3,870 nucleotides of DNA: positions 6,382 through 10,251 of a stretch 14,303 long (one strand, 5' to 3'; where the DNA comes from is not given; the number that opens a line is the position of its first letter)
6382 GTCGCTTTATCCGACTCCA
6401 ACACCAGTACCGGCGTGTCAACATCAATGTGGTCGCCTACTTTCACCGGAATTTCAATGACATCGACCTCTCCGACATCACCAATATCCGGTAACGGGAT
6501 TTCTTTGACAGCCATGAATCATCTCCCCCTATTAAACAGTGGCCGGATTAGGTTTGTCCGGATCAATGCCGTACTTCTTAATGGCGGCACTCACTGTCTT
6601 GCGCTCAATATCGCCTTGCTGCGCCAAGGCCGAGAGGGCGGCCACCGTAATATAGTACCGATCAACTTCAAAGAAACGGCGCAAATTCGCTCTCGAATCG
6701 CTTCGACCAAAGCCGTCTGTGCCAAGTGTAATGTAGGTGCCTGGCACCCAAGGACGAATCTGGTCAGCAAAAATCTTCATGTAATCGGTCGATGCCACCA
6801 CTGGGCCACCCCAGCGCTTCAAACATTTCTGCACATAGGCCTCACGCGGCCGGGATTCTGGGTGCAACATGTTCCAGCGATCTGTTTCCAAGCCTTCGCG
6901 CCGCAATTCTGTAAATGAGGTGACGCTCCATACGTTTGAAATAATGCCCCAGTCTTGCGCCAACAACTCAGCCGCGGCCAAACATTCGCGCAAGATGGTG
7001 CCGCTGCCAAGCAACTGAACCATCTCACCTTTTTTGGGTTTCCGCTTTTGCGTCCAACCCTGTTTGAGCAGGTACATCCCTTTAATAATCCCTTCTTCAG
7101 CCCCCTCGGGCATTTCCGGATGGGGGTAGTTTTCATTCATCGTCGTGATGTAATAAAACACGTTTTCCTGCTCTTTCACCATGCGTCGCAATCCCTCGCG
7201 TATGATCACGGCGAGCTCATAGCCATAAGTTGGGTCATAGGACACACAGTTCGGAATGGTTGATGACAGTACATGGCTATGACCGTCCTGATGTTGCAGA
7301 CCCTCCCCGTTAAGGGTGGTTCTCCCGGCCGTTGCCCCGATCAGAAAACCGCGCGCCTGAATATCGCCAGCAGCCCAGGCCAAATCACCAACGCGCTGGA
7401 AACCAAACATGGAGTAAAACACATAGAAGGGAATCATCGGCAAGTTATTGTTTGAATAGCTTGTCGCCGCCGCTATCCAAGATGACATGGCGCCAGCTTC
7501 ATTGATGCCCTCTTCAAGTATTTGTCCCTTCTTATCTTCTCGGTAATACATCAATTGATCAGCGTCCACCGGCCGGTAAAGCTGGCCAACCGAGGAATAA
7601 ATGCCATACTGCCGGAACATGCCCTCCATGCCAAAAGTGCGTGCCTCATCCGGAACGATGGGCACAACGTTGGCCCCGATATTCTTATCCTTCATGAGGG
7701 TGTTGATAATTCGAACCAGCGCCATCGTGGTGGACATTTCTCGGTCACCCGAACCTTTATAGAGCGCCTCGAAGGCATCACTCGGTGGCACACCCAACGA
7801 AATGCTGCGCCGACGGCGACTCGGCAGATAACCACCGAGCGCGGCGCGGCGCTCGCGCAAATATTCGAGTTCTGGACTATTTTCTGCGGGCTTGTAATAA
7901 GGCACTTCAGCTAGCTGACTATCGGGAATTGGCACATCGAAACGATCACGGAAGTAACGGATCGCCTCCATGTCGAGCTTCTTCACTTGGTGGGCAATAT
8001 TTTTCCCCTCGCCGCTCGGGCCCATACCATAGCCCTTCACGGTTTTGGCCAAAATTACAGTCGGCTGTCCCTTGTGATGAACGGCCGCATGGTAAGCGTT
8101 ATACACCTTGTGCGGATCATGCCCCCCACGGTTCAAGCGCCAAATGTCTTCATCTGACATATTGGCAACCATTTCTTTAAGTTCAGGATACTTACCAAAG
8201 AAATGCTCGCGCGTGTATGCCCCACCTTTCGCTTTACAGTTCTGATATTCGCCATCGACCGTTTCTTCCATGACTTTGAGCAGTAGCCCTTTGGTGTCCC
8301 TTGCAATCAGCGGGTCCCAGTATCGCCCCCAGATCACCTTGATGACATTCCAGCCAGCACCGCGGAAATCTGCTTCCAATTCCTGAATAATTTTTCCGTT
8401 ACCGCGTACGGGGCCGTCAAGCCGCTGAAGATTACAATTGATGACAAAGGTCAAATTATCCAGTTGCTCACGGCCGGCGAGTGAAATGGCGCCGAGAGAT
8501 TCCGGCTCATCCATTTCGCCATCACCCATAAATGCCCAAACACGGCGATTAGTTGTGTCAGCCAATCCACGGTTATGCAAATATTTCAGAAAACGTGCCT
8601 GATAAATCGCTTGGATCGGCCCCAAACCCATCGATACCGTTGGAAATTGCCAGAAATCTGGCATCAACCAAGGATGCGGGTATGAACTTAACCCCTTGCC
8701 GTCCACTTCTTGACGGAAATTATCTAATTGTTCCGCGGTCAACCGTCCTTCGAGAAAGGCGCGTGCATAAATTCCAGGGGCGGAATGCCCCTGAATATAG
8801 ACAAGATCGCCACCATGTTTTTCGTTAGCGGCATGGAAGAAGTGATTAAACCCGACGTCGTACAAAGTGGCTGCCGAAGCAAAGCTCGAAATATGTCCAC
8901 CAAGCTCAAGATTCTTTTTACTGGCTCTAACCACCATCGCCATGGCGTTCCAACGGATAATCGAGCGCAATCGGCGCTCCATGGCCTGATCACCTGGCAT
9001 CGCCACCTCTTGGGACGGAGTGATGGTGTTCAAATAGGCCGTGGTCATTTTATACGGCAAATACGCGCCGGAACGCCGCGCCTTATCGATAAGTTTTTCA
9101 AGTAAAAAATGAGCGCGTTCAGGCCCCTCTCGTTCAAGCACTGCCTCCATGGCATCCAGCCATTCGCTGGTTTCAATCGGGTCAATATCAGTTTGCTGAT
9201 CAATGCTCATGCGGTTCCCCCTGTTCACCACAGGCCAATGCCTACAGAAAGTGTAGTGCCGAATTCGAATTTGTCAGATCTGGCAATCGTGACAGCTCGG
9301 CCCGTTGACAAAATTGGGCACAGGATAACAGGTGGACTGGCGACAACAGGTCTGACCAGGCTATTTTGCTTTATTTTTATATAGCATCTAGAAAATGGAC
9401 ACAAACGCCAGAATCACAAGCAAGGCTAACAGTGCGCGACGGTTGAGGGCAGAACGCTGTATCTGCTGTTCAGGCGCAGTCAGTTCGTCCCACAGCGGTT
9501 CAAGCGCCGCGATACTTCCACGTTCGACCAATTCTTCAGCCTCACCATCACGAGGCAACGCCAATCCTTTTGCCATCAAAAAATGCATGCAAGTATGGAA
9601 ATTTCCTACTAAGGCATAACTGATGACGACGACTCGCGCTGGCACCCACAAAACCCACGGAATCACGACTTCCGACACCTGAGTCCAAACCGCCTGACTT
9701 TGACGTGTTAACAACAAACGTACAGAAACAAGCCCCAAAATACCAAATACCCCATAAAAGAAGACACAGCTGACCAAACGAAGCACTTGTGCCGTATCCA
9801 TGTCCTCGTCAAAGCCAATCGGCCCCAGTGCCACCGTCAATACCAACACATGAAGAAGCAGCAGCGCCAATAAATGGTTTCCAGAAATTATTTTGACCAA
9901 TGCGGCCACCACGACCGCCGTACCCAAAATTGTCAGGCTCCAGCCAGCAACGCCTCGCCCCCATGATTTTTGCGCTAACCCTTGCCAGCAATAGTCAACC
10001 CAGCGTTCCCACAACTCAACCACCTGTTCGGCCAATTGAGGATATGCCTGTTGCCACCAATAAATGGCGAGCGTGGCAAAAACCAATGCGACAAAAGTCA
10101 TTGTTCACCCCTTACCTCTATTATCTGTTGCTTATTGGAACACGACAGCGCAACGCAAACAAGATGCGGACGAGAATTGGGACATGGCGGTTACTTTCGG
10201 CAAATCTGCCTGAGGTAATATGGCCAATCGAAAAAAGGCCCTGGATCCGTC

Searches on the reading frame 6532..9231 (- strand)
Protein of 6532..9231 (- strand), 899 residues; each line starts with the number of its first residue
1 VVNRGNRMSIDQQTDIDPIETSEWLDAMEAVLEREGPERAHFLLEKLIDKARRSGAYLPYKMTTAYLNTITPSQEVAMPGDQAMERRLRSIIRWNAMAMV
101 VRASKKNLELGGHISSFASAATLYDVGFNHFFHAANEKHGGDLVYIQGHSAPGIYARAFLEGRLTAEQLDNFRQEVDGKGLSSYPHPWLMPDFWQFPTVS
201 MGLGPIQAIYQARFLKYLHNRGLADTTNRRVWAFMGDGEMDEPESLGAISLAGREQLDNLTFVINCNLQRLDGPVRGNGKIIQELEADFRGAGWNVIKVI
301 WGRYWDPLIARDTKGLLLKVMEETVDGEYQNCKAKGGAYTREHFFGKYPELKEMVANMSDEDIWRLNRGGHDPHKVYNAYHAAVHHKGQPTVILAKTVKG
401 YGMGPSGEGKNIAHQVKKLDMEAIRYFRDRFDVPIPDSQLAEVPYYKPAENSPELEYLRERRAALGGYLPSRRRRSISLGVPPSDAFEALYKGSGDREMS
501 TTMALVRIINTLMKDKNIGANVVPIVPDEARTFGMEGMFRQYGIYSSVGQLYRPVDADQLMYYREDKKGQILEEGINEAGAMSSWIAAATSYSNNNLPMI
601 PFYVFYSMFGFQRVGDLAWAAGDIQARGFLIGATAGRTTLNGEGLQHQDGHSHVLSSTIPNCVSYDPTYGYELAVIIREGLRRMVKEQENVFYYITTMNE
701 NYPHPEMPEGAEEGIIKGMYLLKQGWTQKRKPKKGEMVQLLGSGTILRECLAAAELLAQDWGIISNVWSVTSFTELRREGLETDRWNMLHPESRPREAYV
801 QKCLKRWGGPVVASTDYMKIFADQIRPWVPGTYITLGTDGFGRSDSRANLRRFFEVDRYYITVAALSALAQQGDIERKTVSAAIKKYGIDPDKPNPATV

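Call 6: search_protein_families(library=ncbifam, proteins=[window:6532-9231:-])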
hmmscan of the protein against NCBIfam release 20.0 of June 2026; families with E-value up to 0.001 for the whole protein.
window:6532-9231:- (899 aa): 6 families
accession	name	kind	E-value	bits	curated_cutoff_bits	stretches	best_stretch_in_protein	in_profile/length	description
TIGR00759.1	aceE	equivalog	0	1531.1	859.9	1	12-898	2-884/885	pyruvate dehydrogenase (acetyl-transferring), homodimeric type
TIGR03186.1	AKGDH_not_PDH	exception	0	1333.4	1408.3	1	12-888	2-877/889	alpha-ketoglutarate dehydrogenase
NF004559.0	PRK05899.2-5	equivalog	2.7e-27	95.3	488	2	111-299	38-218/627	transketolase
TIGR00232.1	tktlase_bact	equivalog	2.7e-13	49.2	682.25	1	142-300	55-212/654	transketolase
NF004556.0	PRK05899.2-2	equivalog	8.3e-13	47.5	575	1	111-299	41-216/639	transketolase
NF004558.0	PRK05899.2-4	equivalog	1.4e-08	33.7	788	1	140-299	56-212/651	transketolase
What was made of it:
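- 6532..9210 (-): aceE (PDH E1), using the 892-aa start. A sigma-70-like site lies at 9277-9250, upstream of it. TIGR00759 scores 1531 bits (call 6).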

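Call 14: list_cluster_members(proteins=[P0002, L001:4026-6704:+, L001:8445-9863:+, window:6532-9210:-, window:3408-4826:-])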
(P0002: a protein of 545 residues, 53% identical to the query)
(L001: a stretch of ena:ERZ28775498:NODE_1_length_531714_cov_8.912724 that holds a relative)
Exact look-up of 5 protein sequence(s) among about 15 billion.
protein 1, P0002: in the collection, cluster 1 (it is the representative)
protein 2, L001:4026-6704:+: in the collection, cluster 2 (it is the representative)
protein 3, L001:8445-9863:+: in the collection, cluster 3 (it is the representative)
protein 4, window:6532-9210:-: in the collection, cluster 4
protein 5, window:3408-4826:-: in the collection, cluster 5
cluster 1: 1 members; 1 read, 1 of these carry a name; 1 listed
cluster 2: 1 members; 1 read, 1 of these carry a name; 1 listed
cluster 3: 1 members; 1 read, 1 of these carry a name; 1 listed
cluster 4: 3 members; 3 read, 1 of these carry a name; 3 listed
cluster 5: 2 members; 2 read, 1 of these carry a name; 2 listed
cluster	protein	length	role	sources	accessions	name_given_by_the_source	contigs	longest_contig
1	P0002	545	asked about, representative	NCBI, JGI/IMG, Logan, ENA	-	lipid A ethanolaminephosphotransferase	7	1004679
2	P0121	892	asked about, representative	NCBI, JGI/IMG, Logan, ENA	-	pyruvate dehydrogenase E1 component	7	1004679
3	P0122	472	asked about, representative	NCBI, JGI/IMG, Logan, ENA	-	dihydrolipoamide dehydrogenase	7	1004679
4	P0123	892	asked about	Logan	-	-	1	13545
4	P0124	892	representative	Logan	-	-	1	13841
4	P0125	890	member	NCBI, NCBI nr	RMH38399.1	MAG: pyruvate dehydrogenase (acetyl-transferring), homodimeric type [Gammaproteobacteria ...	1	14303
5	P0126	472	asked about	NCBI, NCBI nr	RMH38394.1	MAG: dihydrolipoyl dehydrogenase [Gammaproteobacteria bacterium]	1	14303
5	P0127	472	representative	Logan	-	-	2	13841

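Call 40: find_homologous_proteins(query=window:6532-9210:-, max_evalue=1e-100)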
Query window:6532-9210:- (892 aa): 8000 proteins with E <= 1e-100 among 8000 candidates; the best 120 are listed.
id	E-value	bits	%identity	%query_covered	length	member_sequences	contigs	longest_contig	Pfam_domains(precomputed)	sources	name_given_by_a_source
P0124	0.0e+0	2084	100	100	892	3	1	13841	PF17831.6,PF22613.2,PF28598.1,PF00456.27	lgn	-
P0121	0.0e+0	1844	87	100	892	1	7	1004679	PF17831.6,PF22613.2,PF02780.26,PF28598.1,PF00456.27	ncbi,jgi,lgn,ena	jgi:pyruvate dehydrogenase E1 component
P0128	0.0e+0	1639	77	100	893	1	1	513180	PF17831.6,PF22613.2,PF28598.1,PF00456.27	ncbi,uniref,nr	ncbi:pyruvate dehydrogenase (acetyl-transferring), homodimeric type [Pleionea sp. CnH1-48]|uniref:py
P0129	0.0e+0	1636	77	100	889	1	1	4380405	PF17831.6,PF22613.2,PF28598.1,PF00456.27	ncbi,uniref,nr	ncbi:pyruvate dehydrogenase (acetyl-transferring), homodimeric type [Pleionea litopenaei]|uniref:Pyr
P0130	0.0e+0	1632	77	100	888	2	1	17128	PF17831.6,PF22613.2,PF28598.1,PF00456.27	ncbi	-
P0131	0.0e+0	1628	77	100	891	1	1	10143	PF17831.6,PF22613.2,PF28598.1,PF00456.27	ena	-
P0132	0.0e+0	1625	76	100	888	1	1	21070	PF17831.6,PF22613.2,PF28598.1,PF00456.27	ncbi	-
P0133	0.0e+0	1624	76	100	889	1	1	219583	PF17831.6,PF22613.2,PF28598.1,PF00456.27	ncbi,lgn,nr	ncbi:MAG: pyruvate dehydrogenase (acetyl-transferring), homodimeric type [Gammaproteobacteria bacter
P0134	0.0e+0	1623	77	100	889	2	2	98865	PF17831.6,PF22613.2,PF28598.1,PF00456.27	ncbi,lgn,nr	ncbi:MAG: pyruvate dehydrogenase (acetyl-transferring), homodimeric type [Gammaproteobacteria bacter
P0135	0.0e+0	1618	76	100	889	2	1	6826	PF17831.6,PF22613.2,PF28598.1,PF00456.27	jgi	jgi:pyruvate dehydrogenase E1 component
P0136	0.0e+0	1618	76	100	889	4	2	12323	PF17831.6,PF22613.2,PF28598.1,PF00456.27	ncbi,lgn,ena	-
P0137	0.0e+0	1616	76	100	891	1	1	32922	PF17831.6,PF22613.2,PF28598.1,PF00456.27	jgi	-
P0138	0.0e+0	1616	76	100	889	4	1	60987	PF17831.6,PF22613.2,PF28598.1,PF00456.27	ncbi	-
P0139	0.0e+0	1614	76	100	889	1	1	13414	PF17831.6,PF22613.2,PF28598.1,PF00456.27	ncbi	-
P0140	0.0e+0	1613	76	100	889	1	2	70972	PF17831.6,PF22613.2,PF28598.1,PF00456.27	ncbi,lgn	-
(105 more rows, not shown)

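Call 42: find_encoding_contigs(protein=P0129, flank=9000, max_places=1)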
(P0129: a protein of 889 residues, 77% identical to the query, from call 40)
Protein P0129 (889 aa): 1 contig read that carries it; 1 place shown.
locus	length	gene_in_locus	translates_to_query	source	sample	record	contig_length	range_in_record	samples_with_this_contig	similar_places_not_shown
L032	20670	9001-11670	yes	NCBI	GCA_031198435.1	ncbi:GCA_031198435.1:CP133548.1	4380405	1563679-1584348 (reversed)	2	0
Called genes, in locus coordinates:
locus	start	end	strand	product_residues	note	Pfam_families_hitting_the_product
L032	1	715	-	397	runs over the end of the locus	PF28597:T2SSF_N, PF00482:T2SSF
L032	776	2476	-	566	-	PF05157:MshEN, PF00437:T2SSE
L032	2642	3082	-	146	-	PF07963:N_methyl, PF00114:Pilin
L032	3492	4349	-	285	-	PF02749:QRPTase_N, PF01729:QRPTase_C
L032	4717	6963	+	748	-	PF07793:DUF1631, PF26671:DUF1631_2nd, PF26672:DUF1631_3rd, PF26670:DUF1631_C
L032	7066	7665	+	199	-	PF01510:Amidase_2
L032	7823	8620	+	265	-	PF17113:AmpE (weak)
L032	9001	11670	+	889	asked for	PF28598:PDH_E1_N, PF00456:Transketolase_N, PF17831:PDH_E1_M, PF22613:Transketolase_C_1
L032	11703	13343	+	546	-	PF00364:Biotin_lipoyl, PF25917:BSH_RND (faint), PF25919:BSH_CusB (faint), PF25973:BSH_CzcB (faint), PF25984:BSH_YknX (faint), PF00364:Biotin_lipoyl, PF02817:E3_binding, PF00198:2-oxoacid_dh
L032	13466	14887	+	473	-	PF01262:AlaDh_PNT_C (faint), PF07992:Pyr_redox_2, PF12831:FAD_oxidored, PF13450:NAD_binding_8 (faint), PF13738:Pyr_redox_3, PF00070:Pyr_redox, PF02852:Pyr_redox_dim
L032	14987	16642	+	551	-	PF08668:HDOD, PF07228:SpoIIE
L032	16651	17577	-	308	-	PF00892:EamA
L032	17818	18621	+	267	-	PF01832:Glucosaminidase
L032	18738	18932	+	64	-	-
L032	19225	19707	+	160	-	PF00583:Acetyltransf_1, PF13508:Acetyltransf_7 (weak)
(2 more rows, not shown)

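Call 43: find_encoding_contigs(protein=P0133, flank=9000, max_places=1)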
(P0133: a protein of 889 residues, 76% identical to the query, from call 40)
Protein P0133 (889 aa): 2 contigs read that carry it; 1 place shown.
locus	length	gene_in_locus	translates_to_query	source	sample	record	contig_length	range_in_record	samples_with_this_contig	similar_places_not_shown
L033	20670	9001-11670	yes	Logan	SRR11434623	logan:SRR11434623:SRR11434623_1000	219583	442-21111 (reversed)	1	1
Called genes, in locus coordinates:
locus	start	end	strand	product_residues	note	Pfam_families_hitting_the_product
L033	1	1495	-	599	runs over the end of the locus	-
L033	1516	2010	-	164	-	PF07963:N_methyl, PF00114:Pilin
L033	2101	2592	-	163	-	PF07963:N_methyl, PF00114:Pilin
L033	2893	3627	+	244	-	PF27166:FimB (faint)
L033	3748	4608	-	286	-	PF02749:QRPTase_N, PF01729:QRPTase_C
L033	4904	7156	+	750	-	PF07793:DUF1631, PF26671:DUF1631_2nd, PF26672:DUF1631_3rd, PF26670:DUF1631_C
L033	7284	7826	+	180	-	PF01510:Amidase_2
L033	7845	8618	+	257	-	-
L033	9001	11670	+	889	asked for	PF28598:PDH_E1_N, PF00456:Transketolase_N, PF17831:PDH_E1_M, PF22613:Transketolase_C_1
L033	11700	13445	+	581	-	PF00364:Biotin_lipoyl, PF25984:BSH_YknX (faint), PF25997:BSH_YhbJ (faint), PF00364:Biotin_lipoyl, PF02817:E3_binding, PF00198:2-oxoacid_dh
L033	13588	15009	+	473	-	PF07992:Pyr_redox_2, PF12831:FAD_oxidored, PF13450:NAD_binding_8 (faint), PF13738:Pyr_redox_3 (weak), PF00070:Pyr_redox, PF02852:Pyr_redox_dim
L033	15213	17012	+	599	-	PF08668:HDOD, PF07228:SpoIIE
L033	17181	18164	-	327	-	PF00892:EamA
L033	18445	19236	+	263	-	PF01832:Glucosaminidase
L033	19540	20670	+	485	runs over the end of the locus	-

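Call 44: find_encoding_contigs(protein=P0134, flank=9000, max_places=1)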
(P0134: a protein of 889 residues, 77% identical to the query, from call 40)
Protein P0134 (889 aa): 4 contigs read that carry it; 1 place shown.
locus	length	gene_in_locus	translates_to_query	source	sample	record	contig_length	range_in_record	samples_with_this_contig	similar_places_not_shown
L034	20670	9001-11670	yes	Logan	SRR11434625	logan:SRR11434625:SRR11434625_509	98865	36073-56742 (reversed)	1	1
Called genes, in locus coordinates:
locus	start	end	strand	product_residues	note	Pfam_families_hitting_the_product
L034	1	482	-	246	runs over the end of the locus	-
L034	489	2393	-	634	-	-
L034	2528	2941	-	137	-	PF07963:N_methyl, PF00114:Pilin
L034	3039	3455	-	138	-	PF07963:N_methyl, PF00114:Pilin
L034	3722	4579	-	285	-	PF02749:QRPTase_N, PF01729:QRPTase_C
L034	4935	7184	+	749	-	PF07793:DUF1631, PF26671:DUF1631_2nd, PF26672:DUF1631_3rd, PF26670:DUF1631_C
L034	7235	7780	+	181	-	PF01510:Amidase_2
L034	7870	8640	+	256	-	PF17113:AmpE (weak)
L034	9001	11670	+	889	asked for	PF28598:PDH_E1_N, PF00456:Transketolase_N, PF17831:PDH_E1_M, PF22613:Transketolase_C_1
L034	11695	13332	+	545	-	PF00364:Biotin_lipoyl, PF25917:BSH_RND (faint), PF25919:BSH_CusB (faint), PF25984:BSH_YknX (faint), PF00364:Biotin_lipoyl, PF02817:E3_binding, PF00198:2-oxoacid_dh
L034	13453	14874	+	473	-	PF01134:GIDA (faint), PF01262:AlaDh_PNT_C (faint), PF07992:Pyr_redox_2, PF12831:FAD_oxidored, PF13450:NAD_binding_8 (weak), PF13738:Pyr_redox_3 (weak), PF00070:Pyr_redox, PF02852:Pyr_redox_dim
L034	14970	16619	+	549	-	PF08668:HDOD, PF07228:SpoIIE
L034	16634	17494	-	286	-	PF00892:EamA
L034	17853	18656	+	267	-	PF01832:Glucosaminidase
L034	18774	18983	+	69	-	-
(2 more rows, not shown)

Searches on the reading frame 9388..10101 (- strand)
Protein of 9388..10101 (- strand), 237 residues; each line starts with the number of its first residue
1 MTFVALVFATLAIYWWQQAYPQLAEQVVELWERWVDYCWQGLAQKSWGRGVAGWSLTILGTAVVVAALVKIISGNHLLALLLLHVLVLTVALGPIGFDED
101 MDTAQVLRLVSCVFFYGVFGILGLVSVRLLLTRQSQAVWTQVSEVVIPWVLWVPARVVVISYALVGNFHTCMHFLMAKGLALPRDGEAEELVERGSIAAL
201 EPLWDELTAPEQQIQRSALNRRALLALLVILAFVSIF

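Call 6: search_protein_families(library=ncbifam, proteins=[window:9388-10101:-])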
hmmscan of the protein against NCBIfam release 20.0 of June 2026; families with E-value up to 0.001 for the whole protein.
window:9388-10101:- (237 aa): 2 families
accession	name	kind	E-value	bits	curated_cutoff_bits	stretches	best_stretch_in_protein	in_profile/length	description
NF008219.0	PRK10987.1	equivalog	3.1e-07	30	238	1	114-237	152-281/285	beta-lactamase regulator AmpE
NF005792.0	PRK07630.1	equivalog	3.4e-06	26.3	291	0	135-171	185-221/312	CobD/CbiB family protein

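Call 7: search_protein_families(library=pfam, proteins=[window:9388-10101:-])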
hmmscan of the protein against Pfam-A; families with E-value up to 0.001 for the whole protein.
window:9388-10101:- (237 aa): 0 families

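Call 61: search_protein_families(library=pfam, proteins=[window:9388-10101:-], max_evalue=1)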
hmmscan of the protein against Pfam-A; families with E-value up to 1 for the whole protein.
window:9388-10101:- (237 aa): 0 families
